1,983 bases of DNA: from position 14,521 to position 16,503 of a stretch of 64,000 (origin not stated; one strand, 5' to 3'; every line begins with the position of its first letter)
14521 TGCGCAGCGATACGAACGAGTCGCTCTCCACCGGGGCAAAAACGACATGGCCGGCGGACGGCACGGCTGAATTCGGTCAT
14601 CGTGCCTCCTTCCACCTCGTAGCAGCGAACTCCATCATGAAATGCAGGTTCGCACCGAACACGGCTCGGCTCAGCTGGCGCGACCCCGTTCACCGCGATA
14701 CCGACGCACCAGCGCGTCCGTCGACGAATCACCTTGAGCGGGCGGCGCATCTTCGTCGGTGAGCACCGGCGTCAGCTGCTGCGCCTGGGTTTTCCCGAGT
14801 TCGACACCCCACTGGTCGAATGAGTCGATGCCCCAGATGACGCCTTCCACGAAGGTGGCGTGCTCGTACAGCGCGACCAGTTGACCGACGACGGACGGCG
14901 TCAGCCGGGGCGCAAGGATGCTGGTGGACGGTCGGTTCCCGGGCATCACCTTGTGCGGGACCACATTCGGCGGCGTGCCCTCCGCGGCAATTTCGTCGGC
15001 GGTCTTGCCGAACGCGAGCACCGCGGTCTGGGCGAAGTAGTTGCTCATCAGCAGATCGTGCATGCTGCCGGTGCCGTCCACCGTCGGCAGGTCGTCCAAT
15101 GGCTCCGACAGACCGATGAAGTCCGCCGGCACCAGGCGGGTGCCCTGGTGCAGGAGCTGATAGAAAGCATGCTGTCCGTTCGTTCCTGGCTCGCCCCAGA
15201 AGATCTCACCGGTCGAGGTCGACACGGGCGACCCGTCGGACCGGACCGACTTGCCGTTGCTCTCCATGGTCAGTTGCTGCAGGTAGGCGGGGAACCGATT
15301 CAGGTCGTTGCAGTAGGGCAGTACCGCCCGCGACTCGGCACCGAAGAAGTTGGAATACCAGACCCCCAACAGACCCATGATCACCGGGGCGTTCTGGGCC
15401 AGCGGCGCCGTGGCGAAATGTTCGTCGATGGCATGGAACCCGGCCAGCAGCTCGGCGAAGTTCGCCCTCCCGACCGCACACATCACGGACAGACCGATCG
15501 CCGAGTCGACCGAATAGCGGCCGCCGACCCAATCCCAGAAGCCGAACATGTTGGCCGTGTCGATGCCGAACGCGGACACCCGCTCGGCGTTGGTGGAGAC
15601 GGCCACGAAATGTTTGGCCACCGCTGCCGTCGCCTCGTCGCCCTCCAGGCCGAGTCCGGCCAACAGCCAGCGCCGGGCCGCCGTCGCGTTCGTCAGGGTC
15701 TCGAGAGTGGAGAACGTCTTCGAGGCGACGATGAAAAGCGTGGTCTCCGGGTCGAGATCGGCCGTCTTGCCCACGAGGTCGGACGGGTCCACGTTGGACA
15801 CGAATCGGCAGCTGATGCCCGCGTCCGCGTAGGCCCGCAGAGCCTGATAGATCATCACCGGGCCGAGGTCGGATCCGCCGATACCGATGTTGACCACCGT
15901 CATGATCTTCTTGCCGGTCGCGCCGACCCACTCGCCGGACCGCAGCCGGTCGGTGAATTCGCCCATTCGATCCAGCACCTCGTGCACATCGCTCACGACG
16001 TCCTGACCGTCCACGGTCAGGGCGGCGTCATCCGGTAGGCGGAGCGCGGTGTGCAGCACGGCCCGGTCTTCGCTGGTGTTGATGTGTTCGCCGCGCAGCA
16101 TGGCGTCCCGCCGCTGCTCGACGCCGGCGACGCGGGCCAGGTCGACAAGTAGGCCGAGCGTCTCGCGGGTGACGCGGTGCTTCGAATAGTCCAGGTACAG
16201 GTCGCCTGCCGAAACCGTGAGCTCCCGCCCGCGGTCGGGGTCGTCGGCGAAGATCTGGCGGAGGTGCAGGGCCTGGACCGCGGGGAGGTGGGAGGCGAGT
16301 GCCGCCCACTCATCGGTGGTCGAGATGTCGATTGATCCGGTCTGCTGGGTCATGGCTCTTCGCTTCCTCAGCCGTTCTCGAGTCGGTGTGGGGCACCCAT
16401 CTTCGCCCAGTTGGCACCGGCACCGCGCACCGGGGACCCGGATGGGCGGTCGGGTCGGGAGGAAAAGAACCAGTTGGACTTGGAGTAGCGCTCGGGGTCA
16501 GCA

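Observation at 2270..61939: About 35 single-base frame changes in roughly half of the genes, almost all +1 insertions in G/C runs, clustered in blocks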

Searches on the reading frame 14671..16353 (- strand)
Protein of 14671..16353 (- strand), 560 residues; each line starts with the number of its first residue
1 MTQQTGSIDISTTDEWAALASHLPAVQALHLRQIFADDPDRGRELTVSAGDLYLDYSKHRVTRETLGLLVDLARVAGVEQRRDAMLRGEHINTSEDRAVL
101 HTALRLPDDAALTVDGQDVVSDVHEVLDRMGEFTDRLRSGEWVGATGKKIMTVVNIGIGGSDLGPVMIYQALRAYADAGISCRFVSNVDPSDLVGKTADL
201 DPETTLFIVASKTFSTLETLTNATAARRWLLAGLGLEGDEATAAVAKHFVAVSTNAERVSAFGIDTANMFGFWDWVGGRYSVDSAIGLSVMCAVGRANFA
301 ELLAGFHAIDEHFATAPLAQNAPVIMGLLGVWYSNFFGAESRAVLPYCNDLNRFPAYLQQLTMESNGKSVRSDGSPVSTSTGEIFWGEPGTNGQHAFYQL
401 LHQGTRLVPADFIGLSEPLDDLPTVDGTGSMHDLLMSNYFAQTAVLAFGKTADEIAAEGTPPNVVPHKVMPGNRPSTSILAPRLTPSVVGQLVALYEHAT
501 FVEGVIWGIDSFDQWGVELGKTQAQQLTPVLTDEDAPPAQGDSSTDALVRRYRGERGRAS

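Call 7: find_encoding_contigs(protein=window:14671-16353:-, flank=10000, max_places=10)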
Protein window:14671-16353:- (560 aa): no gene with exactly this product is on record in the collection.

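Call 8: find_related_loci(query=window:14671-16353:-, collection=genome_contigs, flank=10000)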
Query window:14671-16353:- (560 aa) in genome_contigs; peptide patterns used: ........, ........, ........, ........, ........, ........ (x = any residue, [..] = any of these).
600 stretches matched a pattern (row limit reached: there are more); 600 encode a relative of the query (tblastn E <= 1e-3); the best 80 are kept; 80 distinct loci.
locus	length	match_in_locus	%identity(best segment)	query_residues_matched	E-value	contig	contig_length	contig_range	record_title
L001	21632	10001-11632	78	9-558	0e+0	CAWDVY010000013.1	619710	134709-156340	MAG: uncultured Actinomycetota bacterium isolate MFD05580.bin.1.5 genome assembly, contig: contig_26456, whole genome sh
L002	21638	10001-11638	78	9-560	0e+0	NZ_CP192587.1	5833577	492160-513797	Mycolicibacterium psychrotolerans strain P7 chromosome, complete genome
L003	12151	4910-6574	76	1-560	0e+0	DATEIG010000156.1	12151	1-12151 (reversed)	MAG TPA_asm: Mycobacterium sp. isolate SMAG_U8831 k141_1639717, whole genome shotgun sequence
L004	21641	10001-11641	77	7-559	0e+0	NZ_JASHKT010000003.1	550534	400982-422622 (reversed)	Rhodococcus sp. IEGM 1354 NODE_3_length_550534_cov_603.169038, whole genome shotgun sequence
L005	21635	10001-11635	77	9-559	0e+0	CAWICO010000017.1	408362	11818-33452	MAG: uncultured Actinomycetota bacterium isolate MFD09603.bin.1.106 genome assembly, contig: contig_7903, whole genome s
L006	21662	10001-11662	77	1-560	0e+0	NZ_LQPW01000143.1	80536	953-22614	Mycobacterium szulgai strain DSM 44166 contig_67, whole genome shotgun sequence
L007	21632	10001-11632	77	9-558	0e+0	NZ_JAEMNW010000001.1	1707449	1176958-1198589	Antrihabitans sp. YC2-6 contig1, whole genome shotgun sequence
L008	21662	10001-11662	76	1-559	0e+0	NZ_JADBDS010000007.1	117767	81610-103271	Mycobacterium sp. OAS707 Ga0395964_07, whole genome shotgun sequence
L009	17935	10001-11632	77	9-558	0e+0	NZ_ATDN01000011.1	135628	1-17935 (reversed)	Mycolicibacterium elephantis DSM 44368 Contig19, whole genome shotgun sequence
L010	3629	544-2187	76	6-559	0e+0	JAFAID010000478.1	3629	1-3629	MAG: Mycobacterium sp. isolate CP_BE_BS_38 BE_BS_k147_6776210, whole genome shotgun sequence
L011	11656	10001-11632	79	9-558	0e+0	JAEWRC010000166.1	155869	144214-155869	MAG: Actinomycetes bacterium isolate OH_SBrB_42 k127_918025, whole genome shotgun sequence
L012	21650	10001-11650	76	1-556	0e+0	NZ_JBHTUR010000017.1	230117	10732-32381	Nocardia sp. NPDC056564 NPDC056564_349_D7.ctg-0017, whole genome shotgun sequence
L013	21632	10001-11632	76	7-556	0e+0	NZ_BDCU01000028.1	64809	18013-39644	Nocardia fusca NBRC 14340, whole genome shotgun sequence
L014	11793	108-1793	75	1-560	0e+0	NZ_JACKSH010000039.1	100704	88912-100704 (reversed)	Mycolicibacterium pyrenivorans strain DSM 44605 MPYRDSM44605_contig000039, whole genome shotgun sequence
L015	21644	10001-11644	74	9-559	0e+0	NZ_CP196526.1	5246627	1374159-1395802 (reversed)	Gordonia terrae strain B62 chromosome, complete genome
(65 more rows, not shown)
